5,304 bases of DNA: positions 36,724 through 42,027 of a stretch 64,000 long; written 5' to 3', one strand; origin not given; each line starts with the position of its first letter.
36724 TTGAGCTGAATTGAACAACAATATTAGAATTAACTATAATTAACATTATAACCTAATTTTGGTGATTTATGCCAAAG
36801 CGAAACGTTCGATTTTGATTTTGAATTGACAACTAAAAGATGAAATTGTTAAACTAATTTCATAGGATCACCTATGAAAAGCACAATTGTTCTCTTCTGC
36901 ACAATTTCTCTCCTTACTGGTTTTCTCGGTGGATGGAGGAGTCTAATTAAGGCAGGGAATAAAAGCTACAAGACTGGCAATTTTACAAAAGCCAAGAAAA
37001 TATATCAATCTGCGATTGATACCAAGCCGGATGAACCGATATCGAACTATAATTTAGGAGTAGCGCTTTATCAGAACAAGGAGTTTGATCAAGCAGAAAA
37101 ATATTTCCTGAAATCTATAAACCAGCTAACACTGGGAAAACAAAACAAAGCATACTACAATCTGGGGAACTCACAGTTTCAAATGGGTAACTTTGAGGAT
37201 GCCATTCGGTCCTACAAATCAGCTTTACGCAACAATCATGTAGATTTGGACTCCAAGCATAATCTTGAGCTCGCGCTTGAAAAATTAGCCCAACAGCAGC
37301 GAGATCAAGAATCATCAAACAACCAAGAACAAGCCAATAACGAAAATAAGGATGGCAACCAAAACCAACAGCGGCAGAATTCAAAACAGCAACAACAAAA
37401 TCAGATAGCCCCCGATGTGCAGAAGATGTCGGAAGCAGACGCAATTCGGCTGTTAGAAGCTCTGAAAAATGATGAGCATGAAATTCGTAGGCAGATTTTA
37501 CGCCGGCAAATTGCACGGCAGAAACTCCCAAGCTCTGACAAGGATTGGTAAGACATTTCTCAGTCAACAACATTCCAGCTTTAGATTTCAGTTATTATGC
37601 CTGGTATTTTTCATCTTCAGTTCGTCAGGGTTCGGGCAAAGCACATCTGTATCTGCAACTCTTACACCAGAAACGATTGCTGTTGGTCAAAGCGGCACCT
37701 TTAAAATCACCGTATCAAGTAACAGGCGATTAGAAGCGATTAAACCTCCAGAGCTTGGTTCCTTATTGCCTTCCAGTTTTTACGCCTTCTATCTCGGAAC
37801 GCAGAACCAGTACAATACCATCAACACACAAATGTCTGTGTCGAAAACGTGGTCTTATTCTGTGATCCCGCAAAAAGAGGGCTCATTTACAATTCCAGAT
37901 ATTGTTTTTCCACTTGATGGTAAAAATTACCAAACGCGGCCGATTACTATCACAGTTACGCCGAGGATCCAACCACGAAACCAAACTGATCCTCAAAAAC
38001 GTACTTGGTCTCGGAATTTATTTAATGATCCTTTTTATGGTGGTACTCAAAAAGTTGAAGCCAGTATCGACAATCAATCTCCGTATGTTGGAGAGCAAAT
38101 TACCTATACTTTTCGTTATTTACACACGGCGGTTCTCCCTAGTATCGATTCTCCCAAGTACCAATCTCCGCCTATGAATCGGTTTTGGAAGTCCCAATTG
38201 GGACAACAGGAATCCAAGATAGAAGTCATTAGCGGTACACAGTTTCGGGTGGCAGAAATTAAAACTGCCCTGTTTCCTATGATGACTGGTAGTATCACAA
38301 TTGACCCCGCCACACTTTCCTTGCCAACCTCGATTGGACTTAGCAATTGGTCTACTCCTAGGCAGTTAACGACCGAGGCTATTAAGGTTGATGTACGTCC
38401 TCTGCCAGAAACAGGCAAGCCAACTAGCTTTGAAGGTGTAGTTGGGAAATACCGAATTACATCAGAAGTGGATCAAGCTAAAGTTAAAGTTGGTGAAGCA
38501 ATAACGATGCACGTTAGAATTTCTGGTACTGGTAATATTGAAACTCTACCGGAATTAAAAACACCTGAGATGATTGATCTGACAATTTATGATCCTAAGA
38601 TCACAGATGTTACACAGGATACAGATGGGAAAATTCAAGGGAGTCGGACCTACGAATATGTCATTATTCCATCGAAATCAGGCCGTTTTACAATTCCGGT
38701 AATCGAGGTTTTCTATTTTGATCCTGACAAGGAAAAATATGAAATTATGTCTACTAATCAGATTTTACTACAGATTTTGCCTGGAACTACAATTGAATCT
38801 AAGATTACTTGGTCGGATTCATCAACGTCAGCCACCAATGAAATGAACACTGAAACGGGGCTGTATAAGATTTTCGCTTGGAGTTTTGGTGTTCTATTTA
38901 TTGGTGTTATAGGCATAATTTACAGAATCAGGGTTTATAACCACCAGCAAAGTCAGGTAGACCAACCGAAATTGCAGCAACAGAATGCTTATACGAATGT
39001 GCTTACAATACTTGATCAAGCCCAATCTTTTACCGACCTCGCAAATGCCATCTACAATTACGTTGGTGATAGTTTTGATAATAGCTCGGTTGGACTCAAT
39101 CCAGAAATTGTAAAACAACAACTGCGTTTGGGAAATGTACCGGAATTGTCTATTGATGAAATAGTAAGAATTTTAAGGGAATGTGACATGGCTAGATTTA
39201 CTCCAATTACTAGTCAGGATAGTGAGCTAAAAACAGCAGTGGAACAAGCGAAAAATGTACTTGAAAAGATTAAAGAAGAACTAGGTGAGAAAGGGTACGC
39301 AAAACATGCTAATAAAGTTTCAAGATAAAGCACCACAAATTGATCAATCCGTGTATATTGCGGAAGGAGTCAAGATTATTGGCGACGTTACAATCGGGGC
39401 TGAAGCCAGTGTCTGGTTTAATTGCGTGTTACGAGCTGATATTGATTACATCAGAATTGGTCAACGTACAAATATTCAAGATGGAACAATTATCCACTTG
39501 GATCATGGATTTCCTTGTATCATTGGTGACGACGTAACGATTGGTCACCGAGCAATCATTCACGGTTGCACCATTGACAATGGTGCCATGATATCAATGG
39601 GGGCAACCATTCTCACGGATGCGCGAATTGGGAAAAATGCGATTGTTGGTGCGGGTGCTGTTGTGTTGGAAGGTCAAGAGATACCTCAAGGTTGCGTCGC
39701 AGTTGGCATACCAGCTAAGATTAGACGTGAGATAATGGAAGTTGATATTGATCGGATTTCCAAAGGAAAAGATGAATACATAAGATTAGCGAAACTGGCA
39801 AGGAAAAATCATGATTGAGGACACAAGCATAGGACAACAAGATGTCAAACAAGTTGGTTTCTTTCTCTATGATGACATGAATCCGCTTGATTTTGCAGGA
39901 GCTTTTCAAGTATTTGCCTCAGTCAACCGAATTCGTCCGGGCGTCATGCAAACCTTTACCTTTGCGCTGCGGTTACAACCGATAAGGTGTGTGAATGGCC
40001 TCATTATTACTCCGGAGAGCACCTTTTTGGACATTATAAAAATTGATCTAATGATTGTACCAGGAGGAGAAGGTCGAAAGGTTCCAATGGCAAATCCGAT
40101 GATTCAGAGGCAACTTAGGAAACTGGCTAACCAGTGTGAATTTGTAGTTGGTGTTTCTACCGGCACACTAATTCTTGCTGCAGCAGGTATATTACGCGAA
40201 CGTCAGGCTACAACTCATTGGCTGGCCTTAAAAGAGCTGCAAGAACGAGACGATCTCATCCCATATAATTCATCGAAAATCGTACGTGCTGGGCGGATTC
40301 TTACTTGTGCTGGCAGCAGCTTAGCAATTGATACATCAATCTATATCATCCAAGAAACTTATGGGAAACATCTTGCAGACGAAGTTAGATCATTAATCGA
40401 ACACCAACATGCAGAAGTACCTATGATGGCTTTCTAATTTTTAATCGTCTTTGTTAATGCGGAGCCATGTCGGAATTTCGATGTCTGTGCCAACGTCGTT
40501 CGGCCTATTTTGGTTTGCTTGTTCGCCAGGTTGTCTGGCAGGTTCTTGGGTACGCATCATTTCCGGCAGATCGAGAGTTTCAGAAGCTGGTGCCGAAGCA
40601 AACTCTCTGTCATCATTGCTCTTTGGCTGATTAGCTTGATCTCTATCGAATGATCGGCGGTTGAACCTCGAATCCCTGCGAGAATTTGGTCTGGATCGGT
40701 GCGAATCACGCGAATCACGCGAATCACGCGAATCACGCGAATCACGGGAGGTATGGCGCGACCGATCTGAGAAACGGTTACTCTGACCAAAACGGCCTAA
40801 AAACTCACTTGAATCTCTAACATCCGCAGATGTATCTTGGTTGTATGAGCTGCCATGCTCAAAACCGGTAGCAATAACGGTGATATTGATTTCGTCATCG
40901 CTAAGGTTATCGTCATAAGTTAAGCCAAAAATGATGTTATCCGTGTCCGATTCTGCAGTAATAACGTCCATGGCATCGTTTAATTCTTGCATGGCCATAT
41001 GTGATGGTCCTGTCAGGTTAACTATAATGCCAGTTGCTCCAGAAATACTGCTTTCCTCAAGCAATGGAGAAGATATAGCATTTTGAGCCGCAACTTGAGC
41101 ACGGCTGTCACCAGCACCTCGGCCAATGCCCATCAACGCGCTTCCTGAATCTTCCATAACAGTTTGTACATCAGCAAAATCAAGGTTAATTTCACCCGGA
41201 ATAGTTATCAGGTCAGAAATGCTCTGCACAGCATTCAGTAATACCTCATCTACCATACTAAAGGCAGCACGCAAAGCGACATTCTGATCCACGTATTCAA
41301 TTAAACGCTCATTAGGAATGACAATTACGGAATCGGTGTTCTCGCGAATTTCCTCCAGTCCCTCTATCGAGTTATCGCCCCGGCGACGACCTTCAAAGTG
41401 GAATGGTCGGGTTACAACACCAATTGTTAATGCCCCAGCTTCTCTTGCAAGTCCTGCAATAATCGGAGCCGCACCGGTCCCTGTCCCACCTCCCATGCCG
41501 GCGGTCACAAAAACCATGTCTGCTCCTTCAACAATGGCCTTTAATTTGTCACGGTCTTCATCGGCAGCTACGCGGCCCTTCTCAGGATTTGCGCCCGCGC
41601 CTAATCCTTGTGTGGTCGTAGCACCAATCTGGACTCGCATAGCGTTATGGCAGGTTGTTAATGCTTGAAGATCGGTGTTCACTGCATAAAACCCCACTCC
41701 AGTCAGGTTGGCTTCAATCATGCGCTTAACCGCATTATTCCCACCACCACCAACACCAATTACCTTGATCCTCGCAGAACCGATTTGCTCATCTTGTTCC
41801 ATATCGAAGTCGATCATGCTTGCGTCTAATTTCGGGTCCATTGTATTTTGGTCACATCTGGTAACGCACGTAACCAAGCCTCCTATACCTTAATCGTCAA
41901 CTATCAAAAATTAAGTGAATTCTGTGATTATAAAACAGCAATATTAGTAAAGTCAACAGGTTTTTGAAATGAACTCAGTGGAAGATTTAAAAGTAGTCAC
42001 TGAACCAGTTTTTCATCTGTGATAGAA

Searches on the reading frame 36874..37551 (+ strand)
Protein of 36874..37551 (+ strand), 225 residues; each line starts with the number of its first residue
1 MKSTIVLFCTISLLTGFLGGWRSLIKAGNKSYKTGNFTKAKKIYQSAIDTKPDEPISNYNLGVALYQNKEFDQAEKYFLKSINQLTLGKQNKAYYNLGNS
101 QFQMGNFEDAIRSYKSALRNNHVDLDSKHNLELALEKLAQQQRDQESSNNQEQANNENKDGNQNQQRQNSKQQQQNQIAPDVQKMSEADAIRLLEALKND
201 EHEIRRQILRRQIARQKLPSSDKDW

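Call 9: search_protein_families(library=pfam, proteins=[window:36874-37551:+], max_evalue=0.001)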
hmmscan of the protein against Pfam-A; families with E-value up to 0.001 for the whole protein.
window:36874-37551:+ (225 aa): 14 families
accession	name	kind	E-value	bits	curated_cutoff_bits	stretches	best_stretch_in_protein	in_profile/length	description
PF00515.34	TPR_1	-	7e-19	67.2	27.8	2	92-121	2-31/34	Tetratricopeptide repeat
PF07719.23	TPR_2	-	5.8e-18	63.9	27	2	92-120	2-30/34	Tetratricopeptide repeat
PF13432.12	TPR_16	-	1.8e-14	54.2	32.7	2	32-80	8-56/65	Tetratricopeptide repeat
PF13424.12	TPR_12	-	7.1e-13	49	30.1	1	57-119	5-73/77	Tetratricopeptide repeat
PF13181.12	TPR_8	-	8.3e-13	47.8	25.7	1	92-119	2-29/34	Tetratricopeptide repeat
PF13414.12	TPR_11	-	5.9e-12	45.5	26.8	1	28-68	1-41/42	TPR repeat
PF14559.12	TPR_19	-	6e-10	39.8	25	1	35-77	5-47/68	Tetratricopeptide repeat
PF13174.12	TPR_6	-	6.7e-08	33.1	26.3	0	93-120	2-29/33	Tetratricopeptide repeat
PF13176.12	TPR_7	-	7.2e-08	32.4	27.9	0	93-119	1-29/36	Tetratricopeptide repeat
PF13428.12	TPR_14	-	3.1e-07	30.8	23.5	0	93-121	3-31/44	Tetratricopeptide repeat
PF13431.12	TPR_17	-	4.5e-06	26.9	24.4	0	44-75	2-33/34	Tetratricopeptide repeat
PF24575.1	TPR_Slam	-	4.9e-06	27.3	35.2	1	32-78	58-104/104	Surface lipoprotein assembly modifier, N-terminal TPR repeats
PF13374.12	TPR_10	-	5.5e-06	26.7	27.5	0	60-82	7-29/42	Tetratricopeptide repeat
PF12895.13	ANAPC3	-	4.9e-05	24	27.2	0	32-79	34-80/82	Anaphase-promoting complex, cyclosome, subunit 3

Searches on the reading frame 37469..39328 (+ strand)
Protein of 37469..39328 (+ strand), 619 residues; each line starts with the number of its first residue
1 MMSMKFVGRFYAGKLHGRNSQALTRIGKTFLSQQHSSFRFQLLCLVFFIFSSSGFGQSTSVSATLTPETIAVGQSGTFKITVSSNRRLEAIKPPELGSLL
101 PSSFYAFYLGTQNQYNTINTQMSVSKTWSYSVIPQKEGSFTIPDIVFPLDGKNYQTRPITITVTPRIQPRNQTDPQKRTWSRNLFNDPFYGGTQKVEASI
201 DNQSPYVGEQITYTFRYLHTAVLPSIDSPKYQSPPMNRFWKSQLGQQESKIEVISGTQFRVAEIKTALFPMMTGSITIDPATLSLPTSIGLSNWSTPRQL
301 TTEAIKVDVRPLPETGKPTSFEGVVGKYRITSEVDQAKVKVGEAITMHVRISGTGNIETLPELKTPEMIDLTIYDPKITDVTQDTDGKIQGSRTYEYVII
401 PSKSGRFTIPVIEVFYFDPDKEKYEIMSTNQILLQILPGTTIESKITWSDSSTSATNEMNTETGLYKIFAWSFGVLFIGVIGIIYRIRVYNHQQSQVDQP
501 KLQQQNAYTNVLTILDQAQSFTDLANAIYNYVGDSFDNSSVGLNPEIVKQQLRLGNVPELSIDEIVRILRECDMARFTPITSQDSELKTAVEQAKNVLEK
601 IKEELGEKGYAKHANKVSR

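Call 9: search_protein_families(library=pfam, proteins=[window:37469-39328:+], max_evalue=0.001)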
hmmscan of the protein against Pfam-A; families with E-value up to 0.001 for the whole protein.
window:37469-39328:+ (619 aa): 1 family
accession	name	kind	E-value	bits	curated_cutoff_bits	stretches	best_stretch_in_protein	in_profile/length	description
PF13584.12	BatD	-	2.4e-41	140.7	24.1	3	64-163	2-92/92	BatD DUF11 like domain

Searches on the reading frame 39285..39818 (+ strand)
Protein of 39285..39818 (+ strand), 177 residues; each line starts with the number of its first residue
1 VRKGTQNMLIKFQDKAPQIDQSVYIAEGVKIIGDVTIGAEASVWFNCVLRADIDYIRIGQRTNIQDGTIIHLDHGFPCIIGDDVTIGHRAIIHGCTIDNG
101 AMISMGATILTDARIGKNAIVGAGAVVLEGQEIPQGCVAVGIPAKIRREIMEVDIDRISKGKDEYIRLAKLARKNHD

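Call 9: search_protein_families(library=pfam, proteins=[window:39285-39818:+], max_evalue=0.001)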
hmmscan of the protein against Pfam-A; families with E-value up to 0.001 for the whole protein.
window:39285-39818:+ (177 aa): 3 families
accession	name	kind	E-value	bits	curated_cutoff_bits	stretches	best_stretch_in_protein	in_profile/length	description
PF00132.30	Hexapep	-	1.1e-17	63.3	27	3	94-127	1-34/36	Bacterial transferase hexapeptide (six repeats)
PF25084.1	LbH_EIF2B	-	2.7e-08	34.2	54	1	57-138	23-92/105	EIF2B subunit epsilon LbH domain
PF14602.12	Hexapep_2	-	7e-07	29.3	27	1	77-109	1-32/34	Hexapeptide repeat of succinyl-transferase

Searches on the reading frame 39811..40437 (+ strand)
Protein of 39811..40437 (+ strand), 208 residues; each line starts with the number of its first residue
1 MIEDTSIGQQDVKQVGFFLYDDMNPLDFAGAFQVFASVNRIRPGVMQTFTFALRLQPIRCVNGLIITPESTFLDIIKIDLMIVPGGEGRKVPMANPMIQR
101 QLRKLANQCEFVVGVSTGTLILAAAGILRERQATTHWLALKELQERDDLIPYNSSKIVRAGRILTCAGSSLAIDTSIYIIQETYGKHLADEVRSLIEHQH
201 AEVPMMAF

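Call 9: search_protein_families(library=pfam, proteins=[window:39811-40437:+], max_evalue=0.001)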
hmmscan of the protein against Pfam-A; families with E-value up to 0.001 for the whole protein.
window:39811-40437:+ (208 aa): 1 family
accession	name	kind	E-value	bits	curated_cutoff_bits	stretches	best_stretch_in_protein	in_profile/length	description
PF01965.30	DJ-1_PfpI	-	3.6e-14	53.3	26.6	1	13-174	1-157/165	DJ-1/PfpI family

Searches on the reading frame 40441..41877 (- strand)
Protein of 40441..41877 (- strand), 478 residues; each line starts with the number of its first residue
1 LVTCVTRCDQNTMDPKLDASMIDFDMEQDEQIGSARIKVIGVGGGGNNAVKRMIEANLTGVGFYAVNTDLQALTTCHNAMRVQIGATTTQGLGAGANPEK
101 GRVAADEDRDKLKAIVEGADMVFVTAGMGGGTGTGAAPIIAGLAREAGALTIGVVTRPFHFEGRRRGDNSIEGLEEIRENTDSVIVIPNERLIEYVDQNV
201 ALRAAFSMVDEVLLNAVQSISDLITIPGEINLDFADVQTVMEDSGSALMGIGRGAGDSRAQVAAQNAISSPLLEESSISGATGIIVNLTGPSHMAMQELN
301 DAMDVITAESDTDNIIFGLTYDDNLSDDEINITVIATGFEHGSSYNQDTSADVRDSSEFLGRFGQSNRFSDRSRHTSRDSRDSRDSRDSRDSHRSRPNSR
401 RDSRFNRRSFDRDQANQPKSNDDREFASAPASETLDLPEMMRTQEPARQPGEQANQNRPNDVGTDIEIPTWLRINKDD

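Call 5: search_protein_families(library=pfam, proteins=[window:40441-41877:-], max_evalue=0.01)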
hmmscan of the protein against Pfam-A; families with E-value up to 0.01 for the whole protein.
window:40441-41877:- (478 aa): 2 families
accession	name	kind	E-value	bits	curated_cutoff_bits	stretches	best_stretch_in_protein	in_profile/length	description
PF00091.31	Tubulin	-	4.9e-48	164.4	33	1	36-196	1-189/190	Tubulin/FtsZ family, GTPase domain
PF12327.13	FtsZ_C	-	3.2e-25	88.7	27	1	245-340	1-95/95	FtsZ family, C-terminal domain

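Call 6: search_protein_families(library=ncbifam, proteins=[window:40441-41877:-], max_evalue=0.01)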
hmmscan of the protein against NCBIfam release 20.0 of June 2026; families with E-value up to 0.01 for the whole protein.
window:40441-41877:- (478 aa): 1 family
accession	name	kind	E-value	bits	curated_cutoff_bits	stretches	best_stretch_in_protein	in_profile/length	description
TIGR00065.1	ftsZ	equivalog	5.1e-120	401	295.2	1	27-350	10-335/353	cell division protein FtsZ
